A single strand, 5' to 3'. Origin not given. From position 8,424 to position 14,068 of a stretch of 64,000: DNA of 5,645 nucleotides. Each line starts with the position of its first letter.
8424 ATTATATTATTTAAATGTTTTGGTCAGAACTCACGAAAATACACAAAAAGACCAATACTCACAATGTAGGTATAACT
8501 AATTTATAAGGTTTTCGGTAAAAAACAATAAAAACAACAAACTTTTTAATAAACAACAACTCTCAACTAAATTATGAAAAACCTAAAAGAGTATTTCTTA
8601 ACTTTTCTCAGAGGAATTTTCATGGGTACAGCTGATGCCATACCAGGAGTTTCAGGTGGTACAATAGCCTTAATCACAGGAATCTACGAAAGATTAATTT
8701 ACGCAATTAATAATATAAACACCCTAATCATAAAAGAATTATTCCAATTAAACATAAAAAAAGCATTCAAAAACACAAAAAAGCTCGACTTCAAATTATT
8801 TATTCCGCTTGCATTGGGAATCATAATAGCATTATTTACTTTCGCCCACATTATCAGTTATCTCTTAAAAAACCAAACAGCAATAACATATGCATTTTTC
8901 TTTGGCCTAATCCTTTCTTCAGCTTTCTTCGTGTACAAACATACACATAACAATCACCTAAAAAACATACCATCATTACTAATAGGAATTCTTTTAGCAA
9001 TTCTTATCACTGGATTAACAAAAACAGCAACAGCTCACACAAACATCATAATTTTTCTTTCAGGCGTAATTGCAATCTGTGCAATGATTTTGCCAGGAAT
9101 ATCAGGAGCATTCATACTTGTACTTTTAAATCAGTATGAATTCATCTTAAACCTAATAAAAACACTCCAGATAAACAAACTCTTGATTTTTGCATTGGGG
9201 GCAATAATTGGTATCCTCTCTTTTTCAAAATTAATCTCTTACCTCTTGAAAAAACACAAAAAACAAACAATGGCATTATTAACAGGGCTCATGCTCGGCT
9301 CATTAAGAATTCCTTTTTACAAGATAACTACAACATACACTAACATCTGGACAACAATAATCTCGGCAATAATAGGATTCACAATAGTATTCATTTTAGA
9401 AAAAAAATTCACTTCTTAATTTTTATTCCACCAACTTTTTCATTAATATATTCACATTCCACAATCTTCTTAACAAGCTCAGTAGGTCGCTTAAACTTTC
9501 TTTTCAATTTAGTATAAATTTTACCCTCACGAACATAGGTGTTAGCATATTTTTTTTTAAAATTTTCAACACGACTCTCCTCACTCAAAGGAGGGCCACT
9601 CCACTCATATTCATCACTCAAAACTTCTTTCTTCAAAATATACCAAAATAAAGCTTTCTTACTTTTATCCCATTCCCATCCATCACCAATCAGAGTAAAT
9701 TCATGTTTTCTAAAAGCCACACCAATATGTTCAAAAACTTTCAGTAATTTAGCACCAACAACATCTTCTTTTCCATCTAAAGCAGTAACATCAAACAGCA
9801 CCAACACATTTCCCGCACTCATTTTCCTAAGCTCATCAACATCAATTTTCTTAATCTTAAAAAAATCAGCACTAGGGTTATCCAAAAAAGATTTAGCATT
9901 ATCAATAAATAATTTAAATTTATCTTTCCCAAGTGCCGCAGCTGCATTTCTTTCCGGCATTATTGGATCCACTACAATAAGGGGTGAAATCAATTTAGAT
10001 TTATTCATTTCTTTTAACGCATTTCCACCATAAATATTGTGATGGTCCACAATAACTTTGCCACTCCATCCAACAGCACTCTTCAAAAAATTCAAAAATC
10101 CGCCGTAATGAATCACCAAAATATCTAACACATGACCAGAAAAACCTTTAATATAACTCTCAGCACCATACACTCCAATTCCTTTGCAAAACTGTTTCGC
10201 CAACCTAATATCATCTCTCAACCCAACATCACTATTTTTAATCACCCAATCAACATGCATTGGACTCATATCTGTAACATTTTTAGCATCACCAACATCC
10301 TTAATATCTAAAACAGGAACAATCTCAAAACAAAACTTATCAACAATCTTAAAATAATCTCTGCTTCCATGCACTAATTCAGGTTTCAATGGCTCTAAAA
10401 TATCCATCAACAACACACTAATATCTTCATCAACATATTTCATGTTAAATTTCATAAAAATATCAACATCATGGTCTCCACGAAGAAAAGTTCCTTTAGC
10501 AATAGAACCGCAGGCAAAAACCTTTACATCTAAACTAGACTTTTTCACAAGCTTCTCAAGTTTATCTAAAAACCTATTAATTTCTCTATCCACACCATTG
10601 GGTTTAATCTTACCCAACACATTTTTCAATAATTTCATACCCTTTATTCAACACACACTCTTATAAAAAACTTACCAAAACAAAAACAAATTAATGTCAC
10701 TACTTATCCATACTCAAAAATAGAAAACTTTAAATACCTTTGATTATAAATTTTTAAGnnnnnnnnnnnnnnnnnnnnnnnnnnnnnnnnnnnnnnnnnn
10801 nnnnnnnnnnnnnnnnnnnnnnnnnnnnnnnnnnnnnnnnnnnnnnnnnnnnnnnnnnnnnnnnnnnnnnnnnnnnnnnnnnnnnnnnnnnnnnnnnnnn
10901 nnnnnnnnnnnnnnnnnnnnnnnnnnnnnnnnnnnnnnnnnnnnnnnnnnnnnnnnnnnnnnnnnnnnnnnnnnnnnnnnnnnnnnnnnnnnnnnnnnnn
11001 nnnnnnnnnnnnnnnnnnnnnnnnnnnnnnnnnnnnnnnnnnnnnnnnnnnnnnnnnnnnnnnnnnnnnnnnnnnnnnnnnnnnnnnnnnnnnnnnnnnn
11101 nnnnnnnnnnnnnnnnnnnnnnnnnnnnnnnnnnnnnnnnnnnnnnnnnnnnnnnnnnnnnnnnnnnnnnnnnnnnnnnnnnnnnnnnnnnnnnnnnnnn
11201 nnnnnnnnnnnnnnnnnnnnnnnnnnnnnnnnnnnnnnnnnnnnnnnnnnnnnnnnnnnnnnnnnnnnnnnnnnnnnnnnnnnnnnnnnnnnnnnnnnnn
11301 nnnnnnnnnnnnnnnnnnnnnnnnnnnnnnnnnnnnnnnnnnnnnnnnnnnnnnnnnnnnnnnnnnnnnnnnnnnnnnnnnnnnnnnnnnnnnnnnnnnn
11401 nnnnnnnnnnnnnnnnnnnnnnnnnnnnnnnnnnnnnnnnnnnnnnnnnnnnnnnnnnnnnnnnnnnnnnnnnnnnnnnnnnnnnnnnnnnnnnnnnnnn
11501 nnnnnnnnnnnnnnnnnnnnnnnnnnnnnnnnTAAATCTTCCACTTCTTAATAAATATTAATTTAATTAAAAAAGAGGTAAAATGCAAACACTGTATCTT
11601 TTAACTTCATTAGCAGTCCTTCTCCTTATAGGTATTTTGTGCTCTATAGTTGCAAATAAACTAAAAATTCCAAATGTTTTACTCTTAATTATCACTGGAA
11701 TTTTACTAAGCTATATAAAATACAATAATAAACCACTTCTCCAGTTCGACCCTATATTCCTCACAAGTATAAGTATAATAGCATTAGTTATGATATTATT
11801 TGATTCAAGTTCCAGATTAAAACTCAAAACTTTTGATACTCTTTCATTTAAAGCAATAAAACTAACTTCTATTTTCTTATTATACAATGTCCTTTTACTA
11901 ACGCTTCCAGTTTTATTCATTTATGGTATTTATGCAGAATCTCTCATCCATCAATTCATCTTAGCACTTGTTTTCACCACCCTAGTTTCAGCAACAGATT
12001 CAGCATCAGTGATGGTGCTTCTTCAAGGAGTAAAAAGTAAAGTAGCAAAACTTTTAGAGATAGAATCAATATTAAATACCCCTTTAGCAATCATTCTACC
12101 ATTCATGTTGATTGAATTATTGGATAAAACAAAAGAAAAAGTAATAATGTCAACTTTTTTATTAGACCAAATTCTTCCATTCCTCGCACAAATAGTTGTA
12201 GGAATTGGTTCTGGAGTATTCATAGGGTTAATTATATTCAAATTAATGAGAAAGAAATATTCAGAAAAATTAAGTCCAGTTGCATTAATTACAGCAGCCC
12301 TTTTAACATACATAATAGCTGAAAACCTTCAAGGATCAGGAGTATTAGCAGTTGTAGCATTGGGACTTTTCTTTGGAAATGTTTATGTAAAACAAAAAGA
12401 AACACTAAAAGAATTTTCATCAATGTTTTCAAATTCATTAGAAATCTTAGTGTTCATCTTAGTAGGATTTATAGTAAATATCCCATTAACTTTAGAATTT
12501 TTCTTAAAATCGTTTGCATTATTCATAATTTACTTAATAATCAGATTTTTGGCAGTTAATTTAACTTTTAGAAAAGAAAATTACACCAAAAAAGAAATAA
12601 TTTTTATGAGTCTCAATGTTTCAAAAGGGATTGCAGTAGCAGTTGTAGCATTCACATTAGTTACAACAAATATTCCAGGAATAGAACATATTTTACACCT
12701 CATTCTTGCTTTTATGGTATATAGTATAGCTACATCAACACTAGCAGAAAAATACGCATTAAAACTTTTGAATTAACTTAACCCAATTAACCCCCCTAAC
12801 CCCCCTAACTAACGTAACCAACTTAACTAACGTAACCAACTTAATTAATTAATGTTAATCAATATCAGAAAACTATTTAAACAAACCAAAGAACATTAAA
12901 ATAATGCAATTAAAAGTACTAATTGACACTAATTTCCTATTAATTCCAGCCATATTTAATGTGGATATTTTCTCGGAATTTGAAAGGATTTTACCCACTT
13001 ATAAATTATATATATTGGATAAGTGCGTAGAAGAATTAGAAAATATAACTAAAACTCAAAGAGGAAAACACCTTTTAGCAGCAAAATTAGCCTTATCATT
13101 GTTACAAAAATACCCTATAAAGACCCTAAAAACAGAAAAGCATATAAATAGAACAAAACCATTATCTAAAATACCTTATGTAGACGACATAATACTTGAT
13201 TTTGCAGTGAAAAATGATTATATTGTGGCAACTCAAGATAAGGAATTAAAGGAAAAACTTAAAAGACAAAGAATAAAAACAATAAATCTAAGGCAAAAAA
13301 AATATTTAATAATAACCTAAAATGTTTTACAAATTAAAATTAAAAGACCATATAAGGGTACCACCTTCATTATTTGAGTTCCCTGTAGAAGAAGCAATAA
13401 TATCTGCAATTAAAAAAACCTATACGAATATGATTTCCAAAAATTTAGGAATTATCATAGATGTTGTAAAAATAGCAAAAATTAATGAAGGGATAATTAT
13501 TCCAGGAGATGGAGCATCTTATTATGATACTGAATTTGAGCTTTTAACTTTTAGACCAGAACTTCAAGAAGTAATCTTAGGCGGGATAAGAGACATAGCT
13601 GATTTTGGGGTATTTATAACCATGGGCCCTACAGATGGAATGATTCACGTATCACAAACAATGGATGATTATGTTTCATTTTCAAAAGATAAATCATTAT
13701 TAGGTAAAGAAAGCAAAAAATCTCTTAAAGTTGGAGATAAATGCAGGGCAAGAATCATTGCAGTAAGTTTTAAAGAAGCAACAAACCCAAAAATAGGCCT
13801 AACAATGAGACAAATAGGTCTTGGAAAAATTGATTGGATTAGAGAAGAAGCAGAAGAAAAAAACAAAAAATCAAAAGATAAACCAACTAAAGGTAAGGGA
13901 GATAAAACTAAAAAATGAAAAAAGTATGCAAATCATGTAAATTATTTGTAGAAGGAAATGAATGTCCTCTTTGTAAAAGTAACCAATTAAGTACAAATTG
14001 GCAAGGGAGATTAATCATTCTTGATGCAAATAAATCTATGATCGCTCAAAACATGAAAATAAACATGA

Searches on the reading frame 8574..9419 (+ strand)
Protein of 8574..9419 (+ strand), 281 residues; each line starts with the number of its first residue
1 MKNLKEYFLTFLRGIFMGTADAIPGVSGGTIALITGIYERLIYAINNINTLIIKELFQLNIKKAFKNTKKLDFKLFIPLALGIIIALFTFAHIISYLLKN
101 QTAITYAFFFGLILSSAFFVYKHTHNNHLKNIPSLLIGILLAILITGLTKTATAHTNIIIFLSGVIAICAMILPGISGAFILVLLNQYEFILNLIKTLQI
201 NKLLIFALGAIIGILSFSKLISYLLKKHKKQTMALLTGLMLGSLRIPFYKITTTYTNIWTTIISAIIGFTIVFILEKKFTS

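Call 16: search_protein_families(library=pfam, proteins=[window:8574-9419:+], max_evalue=0.001)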
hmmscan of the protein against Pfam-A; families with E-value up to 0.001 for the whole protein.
window:8574-9419:+ (281 aa): 1 family
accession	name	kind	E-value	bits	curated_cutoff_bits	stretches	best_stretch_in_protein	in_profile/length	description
PF04018.18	VCA0040-like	-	5.9e-79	265.6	26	1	17-257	1-240/246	Undecaprenyl phosphate translocase-like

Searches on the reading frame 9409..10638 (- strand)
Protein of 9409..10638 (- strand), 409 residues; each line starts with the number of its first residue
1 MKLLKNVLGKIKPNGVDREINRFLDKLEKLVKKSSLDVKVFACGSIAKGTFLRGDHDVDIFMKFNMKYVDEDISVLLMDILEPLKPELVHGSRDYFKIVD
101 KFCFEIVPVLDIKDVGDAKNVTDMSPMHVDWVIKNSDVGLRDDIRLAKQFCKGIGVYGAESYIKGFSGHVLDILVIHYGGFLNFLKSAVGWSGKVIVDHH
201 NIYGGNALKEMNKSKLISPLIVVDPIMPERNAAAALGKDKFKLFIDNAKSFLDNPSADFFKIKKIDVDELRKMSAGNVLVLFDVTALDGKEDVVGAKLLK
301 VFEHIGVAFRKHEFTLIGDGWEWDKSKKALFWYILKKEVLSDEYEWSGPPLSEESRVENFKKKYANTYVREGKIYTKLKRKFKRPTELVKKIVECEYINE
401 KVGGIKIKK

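Call 16: search_protein_families(library=pfam, proteins=[window:9409-10638:-], max_evalue=0.001)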
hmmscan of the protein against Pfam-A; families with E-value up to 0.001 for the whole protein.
window:9409-10638:- (409 aa): 3 families
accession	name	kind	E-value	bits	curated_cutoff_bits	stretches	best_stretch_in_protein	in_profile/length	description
PF09249.16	tRNA_NucTransf2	-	3.5e-34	117.9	27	1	142-261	1-113/113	tRNA nucleotidyltransferase, second domain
PF21133.2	CAA_C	-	1.8e-08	34.6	22.2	1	288-394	14-121/144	CCA-adding enzyme, C-terminal domain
PF01909.29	NTP_transf_2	-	2.1e-06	28.5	21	1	25-67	2-43/93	Nucleotidyltransferase domain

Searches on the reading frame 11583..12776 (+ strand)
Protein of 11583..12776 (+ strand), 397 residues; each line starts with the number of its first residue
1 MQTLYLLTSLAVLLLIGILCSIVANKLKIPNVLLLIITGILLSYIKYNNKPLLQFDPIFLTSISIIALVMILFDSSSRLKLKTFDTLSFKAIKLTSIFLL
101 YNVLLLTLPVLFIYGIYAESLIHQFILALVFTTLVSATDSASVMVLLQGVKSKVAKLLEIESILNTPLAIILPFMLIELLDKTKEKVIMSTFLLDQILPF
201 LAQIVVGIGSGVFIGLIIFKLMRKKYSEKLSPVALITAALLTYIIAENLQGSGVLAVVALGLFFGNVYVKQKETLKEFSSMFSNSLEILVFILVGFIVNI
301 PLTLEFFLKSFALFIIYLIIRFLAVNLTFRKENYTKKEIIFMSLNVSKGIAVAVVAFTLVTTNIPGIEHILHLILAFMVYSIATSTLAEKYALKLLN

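Call 16: search_protein_families(library=pfam, proteins=[window:11583-12776:+], max_evalue=0.001)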
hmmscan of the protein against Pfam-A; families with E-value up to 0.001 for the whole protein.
window:11583-12776:+ (397 aa): 1 family
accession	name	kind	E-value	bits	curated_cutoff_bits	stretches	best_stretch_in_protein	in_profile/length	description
PF00999.27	Na_H_Exchanger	-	1.4e-35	123.3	26.2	1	14-384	4-366/375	Sodium/hydrogen exchanger, transmembrane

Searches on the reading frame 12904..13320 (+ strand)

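Call 16: search_protein_families(library=pfam, proteins=[window:12904-13320:+], max_evalue=0.001)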
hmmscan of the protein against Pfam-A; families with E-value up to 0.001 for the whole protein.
window:12904-13320:+ (138 aa): 2 families
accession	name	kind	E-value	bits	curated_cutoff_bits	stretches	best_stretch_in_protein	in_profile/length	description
PF18477.7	PIN_9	-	9.4e-25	87.5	26.3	1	5-132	1-116/116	PIN like domain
PF04900.18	Fcf1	-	8e-05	23.3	21.4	1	34-122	8-82/99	Fcf1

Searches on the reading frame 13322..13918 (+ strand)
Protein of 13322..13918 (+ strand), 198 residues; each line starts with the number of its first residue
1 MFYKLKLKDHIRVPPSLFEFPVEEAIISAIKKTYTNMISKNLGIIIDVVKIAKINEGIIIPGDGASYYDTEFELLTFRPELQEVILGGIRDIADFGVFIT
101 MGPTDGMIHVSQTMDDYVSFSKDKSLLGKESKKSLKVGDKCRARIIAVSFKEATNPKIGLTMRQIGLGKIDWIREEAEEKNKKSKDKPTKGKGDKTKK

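Call 16: search_protein_families(library=pfam, proteins=[window:13322-13918:+], max_evalue=0.001)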
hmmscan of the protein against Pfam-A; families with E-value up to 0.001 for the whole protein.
window:13322-13918:+ (198 aa): 2 families
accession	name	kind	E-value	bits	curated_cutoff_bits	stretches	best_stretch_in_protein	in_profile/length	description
PF03876.22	SHS2_Rpb7-N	-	2.7e-14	53.5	24.8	1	8-64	1-57/57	SHS2 domain found in N terminus of Rpb7p/Rpc25p/MJ0397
PF00575.29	S1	-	5.8e-08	33.4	22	1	79-147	2-61/74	S1 RNA binding domain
